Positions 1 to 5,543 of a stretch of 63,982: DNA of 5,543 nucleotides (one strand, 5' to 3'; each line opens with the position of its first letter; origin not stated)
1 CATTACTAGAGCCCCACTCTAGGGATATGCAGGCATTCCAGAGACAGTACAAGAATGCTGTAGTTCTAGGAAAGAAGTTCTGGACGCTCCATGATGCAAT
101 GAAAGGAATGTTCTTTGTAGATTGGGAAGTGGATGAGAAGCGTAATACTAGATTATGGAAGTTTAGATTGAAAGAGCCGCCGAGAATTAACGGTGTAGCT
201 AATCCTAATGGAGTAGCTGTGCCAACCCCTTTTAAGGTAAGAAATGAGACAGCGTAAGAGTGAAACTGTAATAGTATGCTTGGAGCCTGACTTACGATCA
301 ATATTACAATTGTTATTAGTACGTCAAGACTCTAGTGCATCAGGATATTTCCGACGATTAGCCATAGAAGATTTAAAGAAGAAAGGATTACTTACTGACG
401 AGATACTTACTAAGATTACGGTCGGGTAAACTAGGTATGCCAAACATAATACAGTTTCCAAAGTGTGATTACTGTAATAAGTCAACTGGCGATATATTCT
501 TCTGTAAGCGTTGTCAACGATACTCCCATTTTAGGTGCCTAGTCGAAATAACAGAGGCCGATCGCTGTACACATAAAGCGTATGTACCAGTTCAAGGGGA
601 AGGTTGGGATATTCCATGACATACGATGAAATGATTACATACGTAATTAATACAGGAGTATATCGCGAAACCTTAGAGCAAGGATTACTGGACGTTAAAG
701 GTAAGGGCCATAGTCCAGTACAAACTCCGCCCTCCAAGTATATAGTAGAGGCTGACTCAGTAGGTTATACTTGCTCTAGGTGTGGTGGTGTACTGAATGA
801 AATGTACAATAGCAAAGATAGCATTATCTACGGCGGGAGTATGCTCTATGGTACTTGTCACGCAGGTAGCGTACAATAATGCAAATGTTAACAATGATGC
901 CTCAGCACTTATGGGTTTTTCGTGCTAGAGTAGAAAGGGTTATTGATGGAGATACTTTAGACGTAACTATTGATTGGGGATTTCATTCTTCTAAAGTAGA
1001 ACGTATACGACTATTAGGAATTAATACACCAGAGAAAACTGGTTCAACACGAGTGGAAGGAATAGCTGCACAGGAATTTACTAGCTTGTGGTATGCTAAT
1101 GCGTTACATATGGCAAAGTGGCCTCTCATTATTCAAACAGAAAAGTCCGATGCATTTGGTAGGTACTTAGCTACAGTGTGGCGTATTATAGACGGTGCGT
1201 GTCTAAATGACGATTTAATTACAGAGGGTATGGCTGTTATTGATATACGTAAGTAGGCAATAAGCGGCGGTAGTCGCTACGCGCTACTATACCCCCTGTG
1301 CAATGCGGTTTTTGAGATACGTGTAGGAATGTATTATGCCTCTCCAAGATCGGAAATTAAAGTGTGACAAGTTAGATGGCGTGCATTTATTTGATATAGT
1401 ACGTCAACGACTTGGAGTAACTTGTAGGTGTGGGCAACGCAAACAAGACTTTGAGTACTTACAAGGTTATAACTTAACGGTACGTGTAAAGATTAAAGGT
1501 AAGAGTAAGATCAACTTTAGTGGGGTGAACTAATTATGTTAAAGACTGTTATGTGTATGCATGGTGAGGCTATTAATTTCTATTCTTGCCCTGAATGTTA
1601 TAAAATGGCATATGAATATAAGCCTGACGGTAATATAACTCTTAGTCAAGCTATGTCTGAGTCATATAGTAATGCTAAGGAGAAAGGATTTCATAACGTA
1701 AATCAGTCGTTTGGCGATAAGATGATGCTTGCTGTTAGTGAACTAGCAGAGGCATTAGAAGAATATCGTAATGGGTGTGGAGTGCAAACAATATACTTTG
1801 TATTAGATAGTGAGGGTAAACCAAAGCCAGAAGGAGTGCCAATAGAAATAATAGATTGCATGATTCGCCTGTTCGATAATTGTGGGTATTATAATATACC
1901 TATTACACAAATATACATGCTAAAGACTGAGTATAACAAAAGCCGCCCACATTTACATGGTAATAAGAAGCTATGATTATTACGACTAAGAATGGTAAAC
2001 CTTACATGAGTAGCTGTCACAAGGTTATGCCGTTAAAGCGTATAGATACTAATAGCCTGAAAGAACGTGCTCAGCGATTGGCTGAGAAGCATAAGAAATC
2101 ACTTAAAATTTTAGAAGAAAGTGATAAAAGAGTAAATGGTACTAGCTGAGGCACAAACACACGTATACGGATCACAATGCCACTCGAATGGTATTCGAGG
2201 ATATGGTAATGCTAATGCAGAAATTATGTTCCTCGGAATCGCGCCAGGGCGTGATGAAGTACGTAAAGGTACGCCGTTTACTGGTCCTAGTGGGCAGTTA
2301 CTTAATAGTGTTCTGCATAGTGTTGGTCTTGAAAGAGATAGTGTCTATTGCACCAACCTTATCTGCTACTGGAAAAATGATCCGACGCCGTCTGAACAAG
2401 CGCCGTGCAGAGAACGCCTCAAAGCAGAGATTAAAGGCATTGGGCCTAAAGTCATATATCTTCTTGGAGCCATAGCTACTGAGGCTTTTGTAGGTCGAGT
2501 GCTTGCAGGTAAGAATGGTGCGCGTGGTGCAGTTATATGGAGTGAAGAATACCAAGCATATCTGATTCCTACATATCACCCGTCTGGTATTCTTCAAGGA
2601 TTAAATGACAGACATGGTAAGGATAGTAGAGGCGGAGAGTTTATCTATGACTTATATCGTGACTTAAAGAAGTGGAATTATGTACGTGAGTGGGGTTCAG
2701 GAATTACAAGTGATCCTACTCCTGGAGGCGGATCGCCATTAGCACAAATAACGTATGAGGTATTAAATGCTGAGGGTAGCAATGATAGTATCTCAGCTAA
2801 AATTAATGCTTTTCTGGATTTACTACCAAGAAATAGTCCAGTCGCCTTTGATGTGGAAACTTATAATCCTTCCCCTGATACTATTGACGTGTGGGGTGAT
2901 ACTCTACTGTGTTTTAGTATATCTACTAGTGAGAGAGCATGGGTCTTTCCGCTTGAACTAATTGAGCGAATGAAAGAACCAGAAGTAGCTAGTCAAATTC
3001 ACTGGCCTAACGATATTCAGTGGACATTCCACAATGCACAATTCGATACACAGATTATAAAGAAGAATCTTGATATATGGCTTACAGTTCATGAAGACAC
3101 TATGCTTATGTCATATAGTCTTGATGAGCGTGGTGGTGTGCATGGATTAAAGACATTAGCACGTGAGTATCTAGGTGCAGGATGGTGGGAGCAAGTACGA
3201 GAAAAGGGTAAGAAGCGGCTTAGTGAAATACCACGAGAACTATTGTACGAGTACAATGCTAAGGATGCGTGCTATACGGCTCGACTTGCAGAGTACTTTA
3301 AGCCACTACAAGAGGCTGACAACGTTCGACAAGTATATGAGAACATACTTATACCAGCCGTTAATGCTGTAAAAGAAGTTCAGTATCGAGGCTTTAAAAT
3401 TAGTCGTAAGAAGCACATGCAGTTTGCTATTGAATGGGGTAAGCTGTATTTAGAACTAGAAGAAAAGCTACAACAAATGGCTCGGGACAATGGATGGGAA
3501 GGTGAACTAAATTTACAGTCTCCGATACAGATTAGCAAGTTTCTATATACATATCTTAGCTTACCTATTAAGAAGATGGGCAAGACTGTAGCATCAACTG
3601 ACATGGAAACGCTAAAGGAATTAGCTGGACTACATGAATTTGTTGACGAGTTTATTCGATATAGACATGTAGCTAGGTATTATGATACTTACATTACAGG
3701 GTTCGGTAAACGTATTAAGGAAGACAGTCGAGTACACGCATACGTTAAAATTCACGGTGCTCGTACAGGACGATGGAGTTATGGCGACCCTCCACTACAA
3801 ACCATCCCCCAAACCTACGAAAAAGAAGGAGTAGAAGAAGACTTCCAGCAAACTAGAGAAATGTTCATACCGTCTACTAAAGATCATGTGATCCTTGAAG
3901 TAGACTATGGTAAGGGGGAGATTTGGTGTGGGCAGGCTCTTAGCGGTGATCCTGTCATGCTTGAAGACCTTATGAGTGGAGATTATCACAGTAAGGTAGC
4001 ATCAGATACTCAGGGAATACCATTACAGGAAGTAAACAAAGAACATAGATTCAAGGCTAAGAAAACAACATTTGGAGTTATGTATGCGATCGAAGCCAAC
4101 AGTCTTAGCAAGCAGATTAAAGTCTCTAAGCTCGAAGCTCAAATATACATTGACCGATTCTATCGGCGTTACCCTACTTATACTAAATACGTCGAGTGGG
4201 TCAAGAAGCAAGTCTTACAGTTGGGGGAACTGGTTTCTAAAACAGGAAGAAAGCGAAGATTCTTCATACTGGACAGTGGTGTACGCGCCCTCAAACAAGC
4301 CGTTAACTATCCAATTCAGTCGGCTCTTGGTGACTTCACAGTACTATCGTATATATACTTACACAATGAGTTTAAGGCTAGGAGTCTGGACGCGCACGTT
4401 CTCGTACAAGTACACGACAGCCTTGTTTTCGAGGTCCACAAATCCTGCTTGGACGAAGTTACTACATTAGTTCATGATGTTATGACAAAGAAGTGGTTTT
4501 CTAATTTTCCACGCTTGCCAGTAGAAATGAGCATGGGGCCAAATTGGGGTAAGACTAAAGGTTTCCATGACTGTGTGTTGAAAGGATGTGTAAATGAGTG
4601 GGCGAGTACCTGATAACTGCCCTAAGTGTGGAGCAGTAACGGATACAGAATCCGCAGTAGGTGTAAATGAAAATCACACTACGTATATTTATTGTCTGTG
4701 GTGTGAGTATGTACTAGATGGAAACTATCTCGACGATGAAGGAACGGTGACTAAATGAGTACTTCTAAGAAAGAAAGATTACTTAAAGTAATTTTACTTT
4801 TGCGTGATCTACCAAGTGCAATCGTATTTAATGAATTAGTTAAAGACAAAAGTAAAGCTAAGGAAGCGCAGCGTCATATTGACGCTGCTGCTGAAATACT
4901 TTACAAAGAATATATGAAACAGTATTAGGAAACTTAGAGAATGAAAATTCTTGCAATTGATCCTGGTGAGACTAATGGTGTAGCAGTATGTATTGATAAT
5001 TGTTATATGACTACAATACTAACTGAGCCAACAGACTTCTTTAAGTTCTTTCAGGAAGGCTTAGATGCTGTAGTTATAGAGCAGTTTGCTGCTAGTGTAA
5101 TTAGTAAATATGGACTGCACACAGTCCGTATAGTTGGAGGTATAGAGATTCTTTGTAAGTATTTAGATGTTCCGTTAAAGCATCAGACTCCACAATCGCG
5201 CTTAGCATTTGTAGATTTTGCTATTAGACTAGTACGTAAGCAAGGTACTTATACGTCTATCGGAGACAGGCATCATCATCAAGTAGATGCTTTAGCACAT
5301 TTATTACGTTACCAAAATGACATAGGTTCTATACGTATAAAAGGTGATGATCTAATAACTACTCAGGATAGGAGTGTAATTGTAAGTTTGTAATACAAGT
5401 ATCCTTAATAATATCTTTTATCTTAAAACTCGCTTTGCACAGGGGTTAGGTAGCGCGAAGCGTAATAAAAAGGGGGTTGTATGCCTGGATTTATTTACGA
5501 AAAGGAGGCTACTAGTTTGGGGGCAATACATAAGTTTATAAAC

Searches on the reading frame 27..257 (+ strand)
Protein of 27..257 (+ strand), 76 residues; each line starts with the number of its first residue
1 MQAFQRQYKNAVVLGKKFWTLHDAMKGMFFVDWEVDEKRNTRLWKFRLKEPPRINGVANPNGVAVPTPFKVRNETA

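Call 31: search_protein_families(library=pfam, alignment_id=A3, max_evalue=0.001)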
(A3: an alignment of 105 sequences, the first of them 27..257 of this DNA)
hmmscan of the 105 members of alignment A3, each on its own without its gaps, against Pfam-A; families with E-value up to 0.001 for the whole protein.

A. member 1, window:27-257:+ (76 aa): 0 families

B. families by the number of members that match (of 105 scanned): 32 families (the first 25 are shown)
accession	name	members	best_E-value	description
PF01464.25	SLT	2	5.5e-10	Transglycosylase SLT domain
PF00476.26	DNA_pol_A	1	4.4e-76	DNA polymerase family A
PF04860.17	Phage_portal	1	6.3e-46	Phage portal protein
PF05065.19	Phage_capsid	1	4.9e-43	Phage capsid family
PF03167.25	UDG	1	8.4e-32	Uracil DNA glycosylase superfamily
PF22769.1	DCD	1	2.1e-26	dCTP deaminase-like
PF00580.27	UvrD-helicase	1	3.6e-26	UvrD/REP helicase N-terminal domain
PF00176.29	SNF2-rel_dom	1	1.5e-18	SNF2-related domain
PF03237.21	Terminase_6N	1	3e-18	Terminase large subunit, T4likevirus-type, N-terminal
PF04586.22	Peptidase_S78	1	4.2e-17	Caudovirus prohead serine protease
PF12705.13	PDDEXK_1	1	7.4e-17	PD-(D/E)XK nuclease superfamily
PF01551.29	Peptidase_M23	1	1e-15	Peptidase family M23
PF13479.12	AAA_24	1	1.1e-15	AAA domain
PF01612.26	DNA_pol_A_exo1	1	1.4e-14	3'-5' exonuclease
PF13245.12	AAA_19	1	8.5e-14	AAA domain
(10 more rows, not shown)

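Call 103: search_protein_families(library=pfam, alignment_id=A8, max_evalue=0.05)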
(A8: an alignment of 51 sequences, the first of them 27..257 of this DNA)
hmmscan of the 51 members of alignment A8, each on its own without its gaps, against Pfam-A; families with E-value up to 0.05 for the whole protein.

A. member 1, window:27-257:+ (76 aa): 0 families

B. families by the number of members that match (of 51 scanned): 32 families (the first 25 are shown)
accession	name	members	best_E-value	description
PF08271.17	Zn_Ribbon_TF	2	0.0011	TFIIB zinc-binding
PF01510.30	Amidase_2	1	2.7e-12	N-acetylmuramoyl-L-alanine amidase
PF03705.20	CheR_N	1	0.00026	CheR methyltransferase, all-alpha domain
PF00628.35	PHD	1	0.00099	PHD-finger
PF21349.2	RUBY_RBDX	1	0.0012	Rubrerythrin, rubredoxin-like domain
PF17120.11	zf-RING_16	1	0.0014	RING/Ubox like zinc-binding domain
PF05037.18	DUF669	1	0.0016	Protein of unknown function (DUF669)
PF06689.19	zf-C4_ClpX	1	0.0017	ClpX C4-type zinc finger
PF06467.20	zf-FCS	1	0.0032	MYM-type Zinc finger with FCS sequence motif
PF25054.1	PHD_pln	1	0.0033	PHD-type zinc finger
PF24734.1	DUF7685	1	0.0035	Domain of unknown function (DUF7685)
PF13771.12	zf-HC5HC2H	1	0.0052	PHD-like zinc-binding domain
PF22289.1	DmmA-like_C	1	0.0061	Dimethylamine monooxygenase subunit DmmA-like, C-terminal domain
PF00130.28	C1_1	1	0.0066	Phorbol esters/diacylglycerol binding domain (C1 domain)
PF13451.12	zf_Tbcl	1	0.0067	Probable treble clef domain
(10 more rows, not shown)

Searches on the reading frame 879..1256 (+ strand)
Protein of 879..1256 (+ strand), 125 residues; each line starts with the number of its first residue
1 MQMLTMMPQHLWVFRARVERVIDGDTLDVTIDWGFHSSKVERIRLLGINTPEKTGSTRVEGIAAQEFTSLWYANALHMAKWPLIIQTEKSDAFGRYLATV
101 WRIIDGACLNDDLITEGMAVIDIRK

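Call 50: search_protein_families(library=pfam, proteins=[window:879-1256:+], max_evalue=0.1)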
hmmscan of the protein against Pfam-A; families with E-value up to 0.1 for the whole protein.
window:879-1256:+ (125 aa): 1 family
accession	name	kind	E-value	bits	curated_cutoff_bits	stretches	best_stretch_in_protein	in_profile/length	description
PF00565.23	SNase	-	1.2e-06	29.3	21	1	42-120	1-75/107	Staphylococcal nuclease homologue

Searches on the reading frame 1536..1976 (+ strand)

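Call 50: search_protein_families(library=pfam, proteins=[window:1536-1976:+], max_evalue=0.1)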
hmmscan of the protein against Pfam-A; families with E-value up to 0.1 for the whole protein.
window:1536-1976:+ (146 aa): 0 families

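Call 60: search_protein_families(library=phrogs, proteins=[window:1536-1976:+], max_evalue=0.01)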
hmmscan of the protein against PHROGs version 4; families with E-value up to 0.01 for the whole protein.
window:1536-1976:+ (146 aa): 3 families
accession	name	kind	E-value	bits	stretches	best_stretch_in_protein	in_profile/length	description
phrog_3301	-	other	4.9e-23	82.9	1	36-144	50-167/169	pyrophosphatase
phrog_9236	-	other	2.6e-16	61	2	35-120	5-104/191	pyrophosphatase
phrog_5658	-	other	1.1e-10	42.3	1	54-138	331-406/421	pyrophosphatase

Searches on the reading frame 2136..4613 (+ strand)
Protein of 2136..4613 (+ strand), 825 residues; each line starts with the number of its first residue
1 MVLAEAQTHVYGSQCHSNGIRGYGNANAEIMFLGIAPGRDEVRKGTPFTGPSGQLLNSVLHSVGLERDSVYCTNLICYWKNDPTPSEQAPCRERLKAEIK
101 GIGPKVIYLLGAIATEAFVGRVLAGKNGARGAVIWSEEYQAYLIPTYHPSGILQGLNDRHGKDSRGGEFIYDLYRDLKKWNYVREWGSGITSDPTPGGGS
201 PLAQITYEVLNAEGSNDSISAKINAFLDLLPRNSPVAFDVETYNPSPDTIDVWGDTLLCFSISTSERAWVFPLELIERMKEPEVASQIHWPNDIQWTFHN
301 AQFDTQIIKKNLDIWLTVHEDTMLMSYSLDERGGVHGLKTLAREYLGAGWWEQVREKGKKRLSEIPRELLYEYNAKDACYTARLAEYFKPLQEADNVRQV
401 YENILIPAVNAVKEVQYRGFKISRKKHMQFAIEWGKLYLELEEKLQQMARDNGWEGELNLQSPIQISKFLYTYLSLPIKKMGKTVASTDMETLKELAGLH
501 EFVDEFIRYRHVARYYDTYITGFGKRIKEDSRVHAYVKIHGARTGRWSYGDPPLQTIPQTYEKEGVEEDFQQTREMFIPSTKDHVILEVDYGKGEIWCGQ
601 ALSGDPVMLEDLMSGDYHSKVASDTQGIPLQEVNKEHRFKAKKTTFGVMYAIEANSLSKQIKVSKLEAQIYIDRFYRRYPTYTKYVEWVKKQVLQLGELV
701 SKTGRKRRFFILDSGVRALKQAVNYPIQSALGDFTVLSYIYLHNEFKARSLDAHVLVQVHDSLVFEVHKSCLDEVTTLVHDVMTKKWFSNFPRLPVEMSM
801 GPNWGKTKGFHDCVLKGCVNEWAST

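Call 11: search_protein_families(library=phrogs, proteins=[window:2136-4613:+], max_evalue=0.001)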
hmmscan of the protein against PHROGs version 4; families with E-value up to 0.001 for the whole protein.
window:2136-4613:+ (825 aa): 6 families
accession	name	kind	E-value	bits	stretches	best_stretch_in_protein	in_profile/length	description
phrog_17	-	DNA, RNA and nucleotide metabolism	1.6e-106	358.7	1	25-810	477-1236/1445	DNA polymerase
phrog_2573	-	DNA, RNA and nucleotide metabolism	6e-33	115.4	1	573-784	5-246/336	DNA polymerase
phrog_12241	-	DNA, RNA and nucleotide metabolism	2e-22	80.8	1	221-561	115-497/502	DNA polymerase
phrog_5995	-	DNA, RNA and nucleotide metabolism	2e-19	71.1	1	646-788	2-149/236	DNA polymerase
phrog_15971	-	DNA, RNA and nucleotide metabolism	9.1e-08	32.6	1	523-807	114-375/376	DNA polymerase I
phrog_23226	-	DNA, RNA and nucleotide metabolism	2e-07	30.8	1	637-785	417-567/611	DNA polymerase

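Call 18: search_dna_similar(query=window:2136-4613:+, collection=phages, mode=protein, max_rows=15)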
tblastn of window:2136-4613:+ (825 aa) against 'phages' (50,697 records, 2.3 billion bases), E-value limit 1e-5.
Records with a match: 3738; places in all: 3740; records where one place covers at least 80% of the query: 46.
Best place of each record, by identity: <60% 3738.
By first word of the organism name: Mycobacterium 981; Vibrio 413; Microbacterium 334; Staphylococcus 314; Salmonella 271; Bacillus 232; Arthrobacter 170; Escherichia 134; Enterococcus 120; Gordonia 112; and 77 more.
By host as written in the record: Mycobacterium smegmatis mc2 155 706; - 506; Microbacterium foliorum NRRL B-24224 148; Microbacterium foliorum NRRL B-24224 SEA 138; Mycobacterium smegmatis mc#155 130; Staphylococcus aureus 104; Arthrobacter sp. ATCC 21022 86; Listeria monocytogenes 57; and 565 more.
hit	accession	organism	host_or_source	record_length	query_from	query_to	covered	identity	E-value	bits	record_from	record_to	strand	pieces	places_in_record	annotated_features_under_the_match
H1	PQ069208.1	Bacillus phage S4-1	Bacillus sp. S4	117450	22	807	91%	27.7%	4e-35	253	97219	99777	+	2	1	record has no annotation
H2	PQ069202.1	Bacillus phage C30-1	Bacillus sp. C30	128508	22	807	91%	27.7%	4e-35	253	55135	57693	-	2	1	record has no annotation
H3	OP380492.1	Bacillus phage Nachito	Bacillus sp. ET1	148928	22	810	96%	25.9%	2e-57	220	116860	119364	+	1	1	DNA polymerase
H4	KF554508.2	Bacillus phage CP-51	Bacillus cereus HER1399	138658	22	807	95%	25.9%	6e-57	219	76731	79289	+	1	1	putative dna polymerase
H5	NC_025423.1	Bacillus phage CP-51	Bacillus cereus HER1399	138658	22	807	95%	25.9%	6e-57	219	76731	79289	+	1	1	DNA polymerase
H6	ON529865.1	Brevundimonas phage vB_BpoS-StAshley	Brevundimonas pondensis LVF1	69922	24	785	92%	26.6%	2e-48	192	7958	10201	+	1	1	DNA polymerase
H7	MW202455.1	Caudoviricetes sp.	Manatee Spring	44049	22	810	96%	25.5%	1e-54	211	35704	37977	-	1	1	DNA polymerase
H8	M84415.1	Bacillus phage SPO1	-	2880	20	805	95%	25.1%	2e-51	200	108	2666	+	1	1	gene 31: DNA polymerase | gene 31: Corrected sequence present in GenBank Accession Number M37686. ... | gene 31: exon junction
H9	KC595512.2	Bacillus phage JL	Bacillus cereus BGSC 6E1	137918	22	807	95%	24.7%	5e-57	219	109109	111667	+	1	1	DNA polymerase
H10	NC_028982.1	Bacillus phage JL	Bacillus cereus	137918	22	807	95%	24.7%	5e-57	219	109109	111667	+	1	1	DNA polymerase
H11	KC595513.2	Bacillus phage Shanette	Bacillus cereus BGSC 6E1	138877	22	807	95%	24.6%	5e-56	216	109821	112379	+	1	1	DNA polymerase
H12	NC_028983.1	Bacillus phage Shanette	Bacillus cereus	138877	22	807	95%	24.6%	5e-56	216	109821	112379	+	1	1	DNA polymerase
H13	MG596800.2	Pseudomonas phage PMBT14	Pseudomonas fluorescens ATCC 13525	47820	15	810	96%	23.9%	2e-30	136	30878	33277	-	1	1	DNA polymerase I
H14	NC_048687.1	Pseudomonas phage PMBT14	Pseudomonas fluorescens ATCC 13525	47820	15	810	96%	23.9%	2e-30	136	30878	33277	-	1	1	DNA polymerase I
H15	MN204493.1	Streptomyces phage Zuko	Streptomyces griseofuscus ATCC 23916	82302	47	805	92%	25.0%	1e-35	152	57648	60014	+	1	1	78: DNA polymerase I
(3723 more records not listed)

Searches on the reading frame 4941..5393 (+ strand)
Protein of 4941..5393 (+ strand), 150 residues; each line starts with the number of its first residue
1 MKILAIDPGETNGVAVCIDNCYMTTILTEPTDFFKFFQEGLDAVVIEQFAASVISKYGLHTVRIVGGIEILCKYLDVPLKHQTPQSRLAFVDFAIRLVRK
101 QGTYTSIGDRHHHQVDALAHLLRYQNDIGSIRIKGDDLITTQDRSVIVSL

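Call 50: search_protein_families(library=pfam, proteins=[window:4941-5393:+], max_evalue=0.1)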
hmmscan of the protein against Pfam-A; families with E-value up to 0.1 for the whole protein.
window:4941-5393:+ (150 aa): 0 families

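Call 60: search_protein_families(library=phrogs, proteins=[window:4941-5393:+], max_evalue=0.01)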
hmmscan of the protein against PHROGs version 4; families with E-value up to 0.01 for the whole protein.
window:4941-5393:+ (150 aa): 2 families
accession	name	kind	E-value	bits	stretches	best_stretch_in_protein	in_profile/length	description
phrog_1770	-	DNA, RNA and nucleotide metabolism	3.6e-07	31.3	1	1-86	4-99/158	Holliday junction resolvase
phrog_1981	-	unknown function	0.00017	22.4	0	1-19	27-45/217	-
